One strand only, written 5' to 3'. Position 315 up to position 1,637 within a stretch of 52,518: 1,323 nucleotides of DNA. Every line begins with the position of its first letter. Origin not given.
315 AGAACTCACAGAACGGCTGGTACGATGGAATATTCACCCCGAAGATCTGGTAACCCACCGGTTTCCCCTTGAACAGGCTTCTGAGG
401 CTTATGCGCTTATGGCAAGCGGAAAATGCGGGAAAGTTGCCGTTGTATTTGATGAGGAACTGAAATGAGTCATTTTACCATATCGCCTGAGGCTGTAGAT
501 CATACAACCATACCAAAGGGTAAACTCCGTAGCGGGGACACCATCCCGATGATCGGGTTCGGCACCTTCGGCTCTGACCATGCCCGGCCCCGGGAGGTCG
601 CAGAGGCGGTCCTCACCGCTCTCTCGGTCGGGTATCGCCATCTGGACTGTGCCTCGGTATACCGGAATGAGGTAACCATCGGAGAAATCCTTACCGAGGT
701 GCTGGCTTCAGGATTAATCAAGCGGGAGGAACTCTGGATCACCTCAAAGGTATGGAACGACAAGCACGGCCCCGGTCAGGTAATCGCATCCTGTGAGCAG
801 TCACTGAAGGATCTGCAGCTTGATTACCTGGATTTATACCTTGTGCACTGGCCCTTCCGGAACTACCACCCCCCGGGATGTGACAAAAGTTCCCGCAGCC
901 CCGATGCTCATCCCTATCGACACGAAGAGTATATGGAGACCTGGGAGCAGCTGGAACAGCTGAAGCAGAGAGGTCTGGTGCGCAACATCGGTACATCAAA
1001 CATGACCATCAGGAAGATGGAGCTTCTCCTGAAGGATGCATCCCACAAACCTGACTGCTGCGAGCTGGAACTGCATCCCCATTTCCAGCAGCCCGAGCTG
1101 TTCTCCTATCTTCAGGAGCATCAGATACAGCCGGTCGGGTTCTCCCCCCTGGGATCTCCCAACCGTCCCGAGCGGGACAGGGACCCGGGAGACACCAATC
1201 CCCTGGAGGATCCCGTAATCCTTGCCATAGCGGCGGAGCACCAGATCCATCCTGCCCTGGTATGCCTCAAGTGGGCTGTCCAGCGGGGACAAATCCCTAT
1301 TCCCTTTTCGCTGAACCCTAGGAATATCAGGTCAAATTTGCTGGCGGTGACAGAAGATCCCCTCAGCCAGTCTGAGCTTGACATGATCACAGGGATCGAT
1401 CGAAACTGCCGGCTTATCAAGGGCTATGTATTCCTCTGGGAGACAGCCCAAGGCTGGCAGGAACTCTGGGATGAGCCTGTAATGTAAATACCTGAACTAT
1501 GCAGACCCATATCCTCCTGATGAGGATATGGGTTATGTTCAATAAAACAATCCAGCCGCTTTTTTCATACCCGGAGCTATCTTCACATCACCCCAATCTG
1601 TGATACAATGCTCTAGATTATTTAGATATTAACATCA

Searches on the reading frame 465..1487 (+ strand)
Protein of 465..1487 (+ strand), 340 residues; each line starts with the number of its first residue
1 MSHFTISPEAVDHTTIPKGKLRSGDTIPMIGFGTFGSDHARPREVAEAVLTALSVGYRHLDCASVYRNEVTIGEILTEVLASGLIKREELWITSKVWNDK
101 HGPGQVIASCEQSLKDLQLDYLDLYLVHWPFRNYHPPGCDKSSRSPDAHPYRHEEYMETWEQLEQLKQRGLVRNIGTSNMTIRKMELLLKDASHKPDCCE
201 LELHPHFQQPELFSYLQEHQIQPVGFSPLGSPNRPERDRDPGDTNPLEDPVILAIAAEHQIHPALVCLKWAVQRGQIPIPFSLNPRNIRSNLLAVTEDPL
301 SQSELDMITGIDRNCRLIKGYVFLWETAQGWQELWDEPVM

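Call 49: find_encoding_contigs(protein=window:465-1487:+, flank=10000, max_places=1)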
Protein window:465-1487:+ (340 aa): 1 contig read that carries it; 1 place shown.
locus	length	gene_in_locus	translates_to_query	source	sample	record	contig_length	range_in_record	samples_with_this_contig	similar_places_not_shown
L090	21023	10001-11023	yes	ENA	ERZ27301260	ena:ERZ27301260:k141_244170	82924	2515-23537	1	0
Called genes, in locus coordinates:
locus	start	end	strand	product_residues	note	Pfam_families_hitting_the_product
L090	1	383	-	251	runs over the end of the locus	PF01734:Patatin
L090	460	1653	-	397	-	PF07690:MFS_1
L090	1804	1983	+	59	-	-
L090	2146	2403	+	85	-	PF04023:FeoA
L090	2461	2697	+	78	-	PF04023:FeoA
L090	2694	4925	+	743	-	PF01926:MMR_HSR1, PF02421:FeoB_N, PF17910:FeoB_Cyto, PF07670:Gate, PF07664:FeoB_C, PF07670:Gate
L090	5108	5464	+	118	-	PF22277:EncFtn-like (faint), PF02915:Rubrerythrin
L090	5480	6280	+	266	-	PF04454:Linocin_M18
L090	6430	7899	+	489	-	PF01212:Beta_elim_lyase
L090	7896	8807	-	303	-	PF02311:AraC_binding, PF07883:Cupin_2 (weak), PF12833:HTH_18, PF00165:HTH_AraC (weak)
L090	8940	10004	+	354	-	PF08240:ADH_N, PF16912:Glu_dehyd_C, PF00107:ADH_zinc_N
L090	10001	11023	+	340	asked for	PF00248:Aldo_ket_red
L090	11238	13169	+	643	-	PF00501:AMP-binding, PF23562:AMP-binding_C_3 (faint)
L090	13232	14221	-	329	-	PF00389:2-Hacid_dh, PF02826:2-Hacid_dh_C, PF00670:AdoHcyase_NAD (weak)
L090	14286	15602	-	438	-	PF00696:AA_kinase, PF22468:ACT_9 (weak)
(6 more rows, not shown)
